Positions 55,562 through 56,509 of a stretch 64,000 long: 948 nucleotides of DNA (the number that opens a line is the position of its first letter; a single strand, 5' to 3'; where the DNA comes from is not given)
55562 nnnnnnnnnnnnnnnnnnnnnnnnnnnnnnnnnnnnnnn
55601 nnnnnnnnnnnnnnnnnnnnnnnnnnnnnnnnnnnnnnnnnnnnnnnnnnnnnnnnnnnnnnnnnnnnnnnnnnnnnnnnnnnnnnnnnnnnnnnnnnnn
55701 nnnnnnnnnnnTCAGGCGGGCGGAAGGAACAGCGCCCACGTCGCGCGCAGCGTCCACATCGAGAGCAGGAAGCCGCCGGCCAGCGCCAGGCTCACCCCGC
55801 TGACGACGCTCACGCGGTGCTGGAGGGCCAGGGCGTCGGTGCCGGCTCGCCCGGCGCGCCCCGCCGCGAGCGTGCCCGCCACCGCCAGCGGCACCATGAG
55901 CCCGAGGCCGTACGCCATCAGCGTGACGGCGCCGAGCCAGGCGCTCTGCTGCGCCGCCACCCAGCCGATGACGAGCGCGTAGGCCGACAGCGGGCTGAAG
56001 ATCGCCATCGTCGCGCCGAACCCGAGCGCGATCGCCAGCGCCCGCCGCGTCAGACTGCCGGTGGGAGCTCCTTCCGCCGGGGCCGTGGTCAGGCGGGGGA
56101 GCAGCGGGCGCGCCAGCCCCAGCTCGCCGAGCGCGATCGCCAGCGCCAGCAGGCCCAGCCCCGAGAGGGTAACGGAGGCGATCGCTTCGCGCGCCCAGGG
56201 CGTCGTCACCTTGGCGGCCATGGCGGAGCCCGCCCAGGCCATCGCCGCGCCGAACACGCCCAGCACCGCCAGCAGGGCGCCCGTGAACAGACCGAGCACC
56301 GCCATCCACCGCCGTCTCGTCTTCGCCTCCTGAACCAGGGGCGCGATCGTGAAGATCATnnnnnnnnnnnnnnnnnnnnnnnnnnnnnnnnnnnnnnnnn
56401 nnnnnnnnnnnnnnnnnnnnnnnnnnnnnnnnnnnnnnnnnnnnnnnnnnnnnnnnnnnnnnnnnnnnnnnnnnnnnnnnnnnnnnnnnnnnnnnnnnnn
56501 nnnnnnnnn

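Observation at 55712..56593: CcdA/DsbD-family membrane protein with in-frame TGA giving a C-V-P-U motif in TM1 and no TM4 cysteine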

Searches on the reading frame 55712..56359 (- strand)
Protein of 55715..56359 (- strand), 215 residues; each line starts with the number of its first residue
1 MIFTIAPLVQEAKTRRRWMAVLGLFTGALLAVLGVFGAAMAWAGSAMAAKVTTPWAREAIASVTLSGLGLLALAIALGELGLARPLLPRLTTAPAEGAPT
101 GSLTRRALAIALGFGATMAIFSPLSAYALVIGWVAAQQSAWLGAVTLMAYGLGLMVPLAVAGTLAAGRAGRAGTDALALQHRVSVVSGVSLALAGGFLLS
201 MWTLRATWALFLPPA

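Call 6: search_protein_families(library=pfam, proteins=[window:55715-56359:-], max_evalue=1)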
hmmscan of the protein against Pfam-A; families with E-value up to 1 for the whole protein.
seq(215 aa): 1 family
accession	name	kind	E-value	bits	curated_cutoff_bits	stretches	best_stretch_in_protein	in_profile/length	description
PF02683.22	DsbD_TM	-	7e-05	22.7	27.1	1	12-174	38-194/219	Cytochrome C biogenesis protein transmembrane domain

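Call 12: find_related_loci(query=A1, collection=genome_contigs, flank=10000)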
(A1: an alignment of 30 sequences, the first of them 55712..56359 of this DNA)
Query A1 (215 aa) in genome_contigs; peptide patterns used: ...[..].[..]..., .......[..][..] (x = any residue, [..] = any of these).
114 stretches matched a pattern; 15 encode a relative of the query (tblastn E <= 1e-3); 15 distinct loci.
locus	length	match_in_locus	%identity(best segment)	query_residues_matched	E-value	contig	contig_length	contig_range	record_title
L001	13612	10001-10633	77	1-212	1e-92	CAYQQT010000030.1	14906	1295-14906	MAG TPA_asm: uncultured bacterium isolate SRP136066_co1_130 genome assembly, contig: NODE_4474_length_14906_cov_32.72587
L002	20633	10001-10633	74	1-213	4e-89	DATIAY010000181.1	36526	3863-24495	MAG TPA_asm: Candidatus Methylomirabilota bacterium isolate SMAG_U16276 k141_237185, whole genome shotgun sequence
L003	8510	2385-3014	74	1-212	2e-87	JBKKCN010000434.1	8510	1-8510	MAG: Candidatus Rokuibacteriota bacterium isolate swi_bin.5 k127_17552810, whole genome shotgun sequence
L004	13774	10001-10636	74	1-213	9e-87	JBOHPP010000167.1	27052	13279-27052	MAG: Candidatus Rokuibacteriota bacterium isolate M3-S_metawrap_bin.167 k127_116415, whole genome shotgun sequence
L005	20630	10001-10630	73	1-215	1e-80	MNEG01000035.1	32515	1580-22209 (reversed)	MAG: Candidatus Rokubacteria bacterium 13_1_40CM_68_15 13_1_40cm_scaffold_88, whole genome shotgun sequence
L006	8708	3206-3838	73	1-213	1e-79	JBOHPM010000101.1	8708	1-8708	MAG: Candidatus Rokuibacteriota bacterium isolate SD8033_metabat2.bin.13 NODE_2216_length_8708_cov_3.748514, whole genom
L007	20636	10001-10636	78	1-214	4e-77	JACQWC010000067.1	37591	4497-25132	MAG: Candidatus Rokuibacteriota bacterium isolate NC_groundwater_1479_Ag_S-0.65um_71_44 S_p65_S5_coassembly_k141_1582181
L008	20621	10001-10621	72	1-212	9e-73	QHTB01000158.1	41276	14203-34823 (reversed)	MAG: Candidatus Rokuibacteriota bacterium isolate AR17 14_0903_12_30cm_scaffold_265_curated, whole genome shotgun sequen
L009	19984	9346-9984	73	1-215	6e-89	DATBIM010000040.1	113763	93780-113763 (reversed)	MAG TPA_asm: Candidatus Methylomirabilota bacterium isolate SMAG_U3894 k141_3259099, whole genome shotgun sequence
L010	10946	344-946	30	1-201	1e-8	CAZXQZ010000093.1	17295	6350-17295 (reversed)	MAG TPA_asm: uncultured Anaerolineae bacterium isolate SRP173033_co2_180 genome assembly, contig: NODE_1423_length_17295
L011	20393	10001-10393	32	1-133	5e-7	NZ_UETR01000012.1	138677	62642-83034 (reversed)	Candidatus Amarolinea aalborgensis isolate MQ180409-418_S418_L100 12, whole genome shotgun sequence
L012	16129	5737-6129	31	1-133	2e-6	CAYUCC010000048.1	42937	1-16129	MAG TPA_asm: uncultured Anaerolineae bacterium isolate SRP173033_co1_350 genome assembly, contig: NODE_1176_length_42937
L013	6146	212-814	28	1-201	6e-6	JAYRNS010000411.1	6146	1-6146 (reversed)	MAG: Anaerolineae bacterium isolate XM2_XAASGE4bin.34 k141_623447, whole genome shotgun sequence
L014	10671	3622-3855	36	1-81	1e-5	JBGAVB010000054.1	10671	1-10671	MAG: Anaerolineae bacterium isolate MAG_MBR_AS.85 MBRAS-85_NODE_54_length_10671_cov_2.927601, whole genome shotgun seque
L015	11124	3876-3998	41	1-41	3e-4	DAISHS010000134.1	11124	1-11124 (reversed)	MAG TPA_asm: Chloroflexota bacterium isolate CTOTU1896 NODE_588_length_11124_cov_6.486042, whole genome shotgun sequence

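Call 30: search_protein_representatives(alignment_id=A1)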
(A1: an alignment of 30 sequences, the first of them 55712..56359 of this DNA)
Query: 30 sequences, 214 profile positions. Proteins with E-value up to 0.001 (for the whole library): 76; up to 1e-10: 29; up to 1e-30: 6. The best 76 are listed.
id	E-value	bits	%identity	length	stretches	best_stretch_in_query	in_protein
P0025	1.1e-102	359.0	-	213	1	1-213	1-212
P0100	8.5e-61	222.1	-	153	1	59-211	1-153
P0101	1.8e-59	217.7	-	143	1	1-131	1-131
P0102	1.4e-55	205.0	-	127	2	1-90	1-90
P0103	4.4e-39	151.1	-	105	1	116-213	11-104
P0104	4.4e-34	134.8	-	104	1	1-97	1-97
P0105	4.6e-27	111.8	-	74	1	1-64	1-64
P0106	1.6e-22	97.0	-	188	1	1-164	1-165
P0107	8.5e-22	94.6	-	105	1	1-68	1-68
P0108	3.7e-21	92.5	-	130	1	147-212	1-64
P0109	1.2e-20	90.8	-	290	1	1-203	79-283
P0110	1.7e-18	83.8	-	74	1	128-200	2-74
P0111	3.2e-18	82.9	-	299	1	1-210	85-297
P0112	7.8e-18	81.7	-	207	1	9-204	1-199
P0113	1.3e-17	81.0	-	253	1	7-157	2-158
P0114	2.4e-17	80.1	-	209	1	1-202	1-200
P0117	5.8e-15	72.3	-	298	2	7-201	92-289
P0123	1.4e-11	61.2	-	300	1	8-202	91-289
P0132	6.8e-09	52.4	-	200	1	1-199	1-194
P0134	1.2e-08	51.6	-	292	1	2-203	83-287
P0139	3.3e-07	46.9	-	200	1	1-188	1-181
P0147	1.3e-05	41.8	-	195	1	1-197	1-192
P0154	4.3e-05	40.0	-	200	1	1-190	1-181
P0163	1.8e-04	37.9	-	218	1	1-189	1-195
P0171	7.8e-04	35.9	-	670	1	2-207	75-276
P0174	9.7e-04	35.6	-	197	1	1-199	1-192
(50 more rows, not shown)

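Call 33: find_encoding_contigs(protein=P0106, flank=3000, max_places=3)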
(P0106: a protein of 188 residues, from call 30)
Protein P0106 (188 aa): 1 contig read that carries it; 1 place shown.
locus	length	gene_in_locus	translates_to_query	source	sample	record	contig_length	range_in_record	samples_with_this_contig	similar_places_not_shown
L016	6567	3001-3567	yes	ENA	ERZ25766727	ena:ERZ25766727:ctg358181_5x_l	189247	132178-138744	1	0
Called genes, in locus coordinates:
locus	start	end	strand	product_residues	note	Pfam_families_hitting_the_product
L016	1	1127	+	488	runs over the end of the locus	PF05598:DUF772, PF01609:DDE_Tnp_1, PF13751:DDE_Tnp_1_6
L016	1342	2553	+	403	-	-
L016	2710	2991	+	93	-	-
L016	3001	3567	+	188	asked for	-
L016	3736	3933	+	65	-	-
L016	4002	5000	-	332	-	PF02775:TPP_enzyme_C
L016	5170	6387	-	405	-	PF01855:POR_N, PF17147:PFOR_II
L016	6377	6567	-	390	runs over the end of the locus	PF14697:Fer4_21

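Call 34: find_encoding_contigs(protein=P0132, flank=3000, max_places=3)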
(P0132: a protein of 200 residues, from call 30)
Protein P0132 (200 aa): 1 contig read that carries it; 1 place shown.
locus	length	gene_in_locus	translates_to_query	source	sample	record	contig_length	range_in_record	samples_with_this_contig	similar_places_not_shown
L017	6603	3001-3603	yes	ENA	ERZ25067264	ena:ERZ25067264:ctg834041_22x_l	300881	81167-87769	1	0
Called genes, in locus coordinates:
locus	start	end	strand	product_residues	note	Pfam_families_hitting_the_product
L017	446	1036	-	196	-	PF13701:DDE_Tnp_1_4, PF01609:DDE_Tnp_1 (weak)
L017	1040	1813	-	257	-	PF13701:DDE_Tnp_1_4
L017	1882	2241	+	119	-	-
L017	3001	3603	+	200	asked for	PF13386:DsbD_2 (faint)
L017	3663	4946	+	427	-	-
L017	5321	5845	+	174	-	PF08238:Sel1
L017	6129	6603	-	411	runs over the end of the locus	-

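Call 54: search_protein_families(library=pfam, proteins=[L016:1342-2553:+, L017:3663-4946:+, L017:1882-2241:+, L016:3736-3933:+], max_evalue=0.01)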
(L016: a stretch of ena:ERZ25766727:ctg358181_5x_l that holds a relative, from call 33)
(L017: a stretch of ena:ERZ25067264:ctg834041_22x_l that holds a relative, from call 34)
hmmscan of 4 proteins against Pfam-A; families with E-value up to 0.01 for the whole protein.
L016:1342-2553:+ (403 aa): 1 family
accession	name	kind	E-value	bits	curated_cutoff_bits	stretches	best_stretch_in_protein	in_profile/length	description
PF24684.1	Vgb_lyase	-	0.0011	18.3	50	1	40-124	101-168/290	Virginiamycin B lyase family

L017:3663-4946:+ (427 aa): 1 family
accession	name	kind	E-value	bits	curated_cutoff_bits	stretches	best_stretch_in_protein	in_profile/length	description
PF07676.18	PD40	-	0.0077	16.6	20.9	0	108-121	14-27/38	WD40-like Beta Propeller Repeat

L017:1882-2241:+ (119 aa): 0 families

L016:3736-3933:+ (65 aa): 1 family
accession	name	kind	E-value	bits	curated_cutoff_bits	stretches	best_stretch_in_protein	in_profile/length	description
PF13192.12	Thioredoxin_3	-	0.00026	21.4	24.8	1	4-58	19-73/76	Thioredoxin domain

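Call 69: find_encoding_contigs(protein=P0139, flank=5000, max_places=2)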
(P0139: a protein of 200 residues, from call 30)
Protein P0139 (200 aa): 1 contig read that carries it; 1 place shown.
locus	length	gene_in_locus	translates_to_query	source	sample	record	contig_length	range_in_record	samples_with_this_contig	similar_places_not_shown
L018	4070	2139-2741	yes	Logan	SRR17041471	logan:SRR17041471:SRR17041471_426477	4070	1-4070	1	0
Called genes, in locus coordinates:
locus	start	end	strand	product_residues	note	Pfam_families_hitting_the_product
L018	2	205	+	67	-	?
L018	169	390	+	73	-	PF02609:Exonuc_VII_S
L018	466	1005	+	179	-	PF07291:MauE, PF07681:DoxX (weak)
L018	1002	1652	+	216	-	PF00578:AhpC-TSA (weak)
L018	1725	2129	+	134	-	-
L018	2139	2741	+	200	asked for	-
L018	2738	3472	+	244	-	-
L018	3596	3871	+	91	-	PF13384:HTH_23, PF13551:HTH_29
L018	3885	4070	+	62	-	?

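Call 70: find_encoding_contigs(protein=P0163, flank=5000, max_places=2)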
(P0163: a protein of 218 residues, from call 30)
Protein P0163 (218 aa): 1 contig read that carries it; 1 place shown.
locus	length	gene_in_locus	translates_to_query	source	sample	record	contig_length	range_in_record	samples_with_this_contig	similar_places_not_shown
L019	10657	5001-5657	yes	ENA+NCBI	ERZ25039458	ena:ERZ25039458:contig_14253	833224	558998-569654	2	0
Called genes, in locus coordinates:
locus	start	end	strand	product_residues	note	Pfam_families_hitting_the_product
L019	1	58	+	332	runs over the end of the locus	PF04909:Amidohydro_2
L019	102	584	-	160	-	PF01078:Mg_chelatase, PF13335:Mg_chelatase_C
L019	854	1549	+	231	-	-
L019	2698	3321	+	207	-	PF07291:MauE, PF07681:DoxX (weak)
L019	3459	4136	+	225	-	-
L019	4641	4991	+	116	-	-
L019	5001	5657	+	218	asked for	-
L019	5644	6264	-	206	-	-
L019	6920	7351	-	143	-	PF13340:DUF4096 (weak), PF01609:DDE_Tnp_1 (weak), PF13586:DDE_Tnp_1_2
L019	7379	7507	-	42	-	PF00239:Resolvase (weak)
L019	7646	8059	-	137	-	PF25023:TEN_YD-shell (weak), PF05593:RHS_repeat (weak)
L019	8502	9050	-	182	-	PF13186:SPASM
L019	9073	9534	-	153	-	PF04055:Radical_SAM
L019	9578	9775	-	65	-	-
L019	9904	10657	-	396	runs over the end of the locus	PF09594:GT87, PF13231:PMT_2 (weak)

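Call 71: find_encoding_contigs(protein=P0114, flank=5000, max_places=2)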
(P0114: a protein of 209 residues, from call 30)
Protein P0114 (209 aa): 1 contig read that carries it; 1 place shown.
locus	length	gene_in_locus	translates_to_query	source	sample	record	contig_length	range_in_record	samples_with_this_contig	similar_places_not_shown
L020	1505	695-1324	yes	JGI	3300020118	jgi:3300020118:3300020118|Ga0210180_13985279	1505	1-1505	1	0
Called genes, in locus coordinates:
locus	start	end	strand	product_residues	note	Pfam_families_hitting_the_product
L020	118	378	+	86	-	PF00196:GerE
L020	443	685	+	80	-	-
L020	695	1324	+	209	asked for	PF02683:DsbD_TM (weak)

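Call 73: find_encoding_contigs(protein=P0147, flank=4000, max_places=1)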
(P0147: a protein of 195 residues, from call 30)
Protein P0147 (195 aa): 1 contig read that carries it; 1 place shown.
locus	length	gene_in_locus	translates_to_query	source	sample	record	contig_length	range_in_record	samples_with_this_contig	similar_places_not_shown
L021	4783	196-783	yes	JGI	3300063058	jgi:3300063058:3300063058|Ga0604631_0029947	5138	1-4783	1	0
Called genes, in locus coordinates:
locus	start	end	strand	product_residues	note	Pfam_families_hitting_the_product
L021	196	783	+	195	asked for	-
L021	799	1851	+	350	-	-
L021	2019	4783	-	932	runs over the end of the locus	PF08751:TrwC, PF02562:PhoH (faint), PF13604:AAA_30, PF25199:nSTAND_NTPase5 (faint), PF01443:Viral_helicase1 (weak), PF13245:AAA_19, PF22232:TraI_hel_assoc_N, PF18335:SH3_13 (faint)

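Call 74: find_encoding_contigs(protein=P0174, flank=4000, max_places=1)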
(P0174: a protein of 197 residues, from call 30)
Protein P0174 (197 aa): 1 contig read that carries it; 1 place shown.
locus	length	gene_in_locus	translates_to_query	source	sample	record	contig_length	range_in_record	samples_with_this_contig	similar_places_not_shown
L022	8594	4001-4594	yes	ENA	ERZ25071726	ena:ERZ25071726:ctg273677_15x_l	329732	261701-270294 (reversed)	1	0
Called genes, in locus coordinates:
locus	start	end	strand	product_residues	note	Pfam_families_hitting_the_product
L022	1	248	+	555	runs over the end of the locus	PF03109:ABC1, PF01636:APH (weak), PF27536:UbiB_helical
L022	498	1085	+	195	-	PF07638:Sigma70_ECF (faint), PF04542:Sigma70_r2, PF08281:Sigma70_r4_2, PF04545:Sigma70_r4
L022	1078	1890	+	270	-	-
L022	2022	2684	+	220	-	PF07291:MauE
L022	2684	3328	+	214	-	PF00578:AhpC-TSA, PF08534:Redoxin, PF13098:Thioredoxin_2 (weak), PF13905:Thioredoxin_8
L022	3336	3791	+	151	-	-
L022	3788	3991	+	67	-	-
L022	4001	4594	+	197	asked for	-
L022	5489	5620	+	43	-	-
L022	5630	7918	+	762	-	PF13328:HD_4, PF01966:HD, PF04607:RelA_SpoT, PF02824:TGS, PF19296:RelA_AH, PF28438:RelA_RIS, PF01842:ACT, PF13291:ACT_4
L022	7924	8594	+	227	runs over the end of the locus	PF03473:MOSC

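Call 75: find_encoding_contigs(protein=P0154, flank=4000, max_places=1)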
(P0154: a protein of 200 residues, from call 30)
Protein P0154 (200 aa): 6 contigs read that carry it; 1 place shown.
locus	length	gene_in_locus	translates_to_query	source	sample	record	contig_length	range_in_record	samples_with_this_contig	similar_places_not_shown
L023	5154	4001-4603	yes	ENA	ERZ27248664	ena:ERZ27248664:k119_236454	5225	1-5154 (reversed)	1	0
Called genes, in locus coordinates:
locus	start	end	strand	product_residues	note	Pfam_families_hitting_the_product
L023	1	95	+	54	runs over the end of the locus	?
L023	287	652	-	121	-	PF00196:GerE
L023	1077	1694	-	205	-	-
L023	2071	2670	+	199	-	PF07291:MauE, PF07681:DoxX (weak)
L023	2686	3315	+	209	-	PF00578:AhpC-TSA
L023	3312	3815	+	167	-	-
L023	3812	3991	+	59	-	-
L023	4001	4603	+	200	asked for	-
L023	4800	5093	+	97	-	PF01037:AsnC_trans_reg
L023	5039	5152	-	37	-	?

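Call 76: find_encoding_contigs(protein=P0109, flank=4000, max_places=2)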
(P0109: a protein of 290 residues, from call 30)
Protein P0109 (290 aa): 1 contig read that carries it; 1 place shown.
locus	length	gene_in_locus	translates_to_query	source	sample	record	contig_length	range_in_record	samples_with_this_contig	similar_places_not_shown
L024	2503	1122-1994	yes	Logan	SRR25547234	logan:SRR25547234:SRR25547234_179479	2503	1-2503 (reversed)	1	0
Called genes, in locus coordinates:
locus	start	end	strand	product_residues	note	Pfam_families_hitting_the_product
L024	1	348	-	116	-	?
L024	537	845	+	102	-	PF02583:Trns_repr_metal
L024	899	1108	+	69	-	PF00403:HMA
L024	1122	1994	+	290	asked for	PF02683:DsbD_TM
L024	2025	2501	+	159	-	?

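Call 77: find_encoding_contigs(protein=P0117, flank=4000, max_places=2)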
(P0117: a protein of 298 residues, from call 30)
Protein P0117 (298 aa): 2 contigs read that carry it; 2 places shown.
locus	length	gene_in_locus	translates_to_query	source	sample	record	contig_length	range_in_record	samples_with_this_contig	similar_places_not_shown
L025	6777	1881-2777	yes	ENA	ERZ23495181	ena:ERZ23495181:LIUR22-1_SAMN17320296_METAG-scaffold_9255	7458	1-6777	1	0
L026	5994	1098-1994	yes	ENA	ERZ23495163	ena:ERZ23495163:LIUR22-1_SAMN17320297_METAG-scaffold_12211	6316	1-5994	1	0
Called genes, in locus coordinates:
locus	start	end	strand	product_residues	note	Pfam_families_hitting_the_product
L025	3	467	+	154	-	?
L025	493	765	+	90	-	-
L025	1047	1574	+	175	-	PF00376:MerR, PF13411:MerR_1, PF09278:MerR-DNA-bind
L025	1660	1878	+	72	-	PF00403:HMA (weak)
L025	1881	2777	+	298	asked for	-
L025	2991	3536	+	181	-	PF00484:Pro_CA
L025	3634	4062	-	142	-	PF00376:MerR, PF13411:MerR_1, PF09278:MerR-DNA-bind (weak)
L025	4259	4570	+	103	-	-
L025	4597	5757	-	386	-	PF05343:Peptidase_M42, PF01546:Peptidase_M20 (faint)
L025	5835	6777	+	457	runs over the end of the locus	PF01938:TRAM (weak), PF05958:tRNA_U5-meth_tr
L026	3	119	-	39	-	?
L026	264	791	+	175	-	PF00376:MerR, PF13411:MerR_1, PF09278:MerR-DNA-bind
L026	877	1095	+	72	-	PF00403:HMA (weak)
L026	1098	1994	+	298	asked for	-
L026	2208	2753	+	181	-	PF00484:Pro_CA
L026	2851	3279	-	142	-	PF00376:MerR, PF13411:MerR_1, PF09278:MerR-DNA-bind (weak)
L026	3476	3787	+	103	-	-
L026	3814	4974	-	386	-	PF05343:Peptidase_M42, PF01546:Peptidase_M20 (weak)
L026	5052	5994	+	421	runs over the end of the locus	?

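Call 83: find_encoding_contigs(protein=P0134, flank=4000, max_places=3)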
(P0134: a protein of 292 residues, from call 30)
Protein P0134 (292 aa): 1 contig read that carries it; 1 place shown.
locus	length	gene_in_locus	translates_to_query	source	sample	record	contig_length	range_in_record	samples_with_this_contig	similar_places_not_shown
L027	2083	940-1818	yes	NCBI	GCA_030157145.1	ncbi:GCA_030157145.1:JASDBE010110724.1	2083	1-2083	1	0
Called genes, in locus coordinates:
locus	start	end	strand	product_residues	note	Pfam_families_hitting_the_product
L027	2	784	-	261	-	?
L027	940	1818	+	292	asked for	PF02683:DsbD_TM (weak)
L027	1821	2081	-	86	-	?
